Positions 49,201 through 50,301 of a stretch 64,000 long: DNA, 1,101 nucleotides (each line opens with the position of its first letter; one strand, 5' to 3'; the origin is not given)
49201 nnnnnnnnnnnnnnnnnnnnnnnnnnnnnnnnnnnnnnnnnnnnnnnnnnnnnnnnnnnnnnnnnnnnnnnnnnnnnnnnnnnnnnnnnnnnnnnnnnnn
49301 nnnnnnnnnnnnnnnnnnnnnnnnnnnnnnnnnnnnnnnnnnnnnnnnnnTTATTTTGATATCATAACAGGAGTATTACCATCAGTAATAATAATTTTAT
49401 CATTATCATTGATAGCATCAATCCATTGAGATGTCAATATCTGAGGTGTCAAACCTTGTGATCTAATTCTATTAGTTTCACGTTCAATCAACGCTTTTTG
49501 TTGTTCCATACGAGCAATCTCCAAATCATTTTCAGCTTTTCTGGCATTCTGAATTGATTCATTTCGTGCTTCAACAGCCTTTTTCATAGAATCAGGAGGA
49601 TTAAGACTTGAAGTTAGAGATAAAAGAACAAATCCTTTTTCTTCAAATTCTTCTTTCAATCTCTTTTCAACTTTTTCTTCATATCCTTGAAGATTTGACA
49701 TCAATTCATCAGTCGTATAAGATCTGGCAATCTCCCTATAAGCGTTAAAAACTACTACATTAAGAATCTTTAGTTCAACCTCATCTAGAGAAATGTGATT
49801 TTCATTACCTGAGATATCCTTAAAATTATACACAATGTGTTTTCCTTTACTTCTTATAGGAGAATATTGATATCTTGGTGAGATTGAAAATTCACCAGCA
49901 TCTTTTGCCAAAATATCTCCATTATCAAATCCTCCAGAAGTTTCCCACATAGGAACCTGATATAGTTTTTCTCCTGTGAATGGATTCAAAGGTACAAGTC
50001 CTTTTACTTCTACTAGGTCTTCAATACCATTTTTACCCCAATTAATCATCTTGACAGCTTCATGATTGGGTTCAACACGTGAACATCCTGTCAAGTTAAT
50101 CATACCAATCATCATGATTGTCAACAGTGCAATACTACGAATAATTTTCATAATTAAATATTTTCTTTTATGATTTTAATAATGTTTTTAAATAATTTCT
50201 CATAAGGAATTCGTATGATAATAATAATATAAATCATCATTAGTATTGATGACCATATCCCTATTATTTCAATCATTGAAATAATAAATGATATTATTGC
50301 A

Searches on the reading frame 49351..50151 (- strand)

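Call 31: search_protein_families(library=phrogs, proteins=[window:49351-50151:-], max_evalue=0.00001)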
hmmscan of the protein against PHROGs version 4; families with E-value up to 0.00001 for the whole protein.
window:49351-50151:- (266 aa): 1 family
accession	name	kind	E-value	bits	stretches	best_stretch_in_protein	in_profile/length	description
phrog_200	-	other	3.4e-34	119.6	1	2-249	79-340/379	lipoprotein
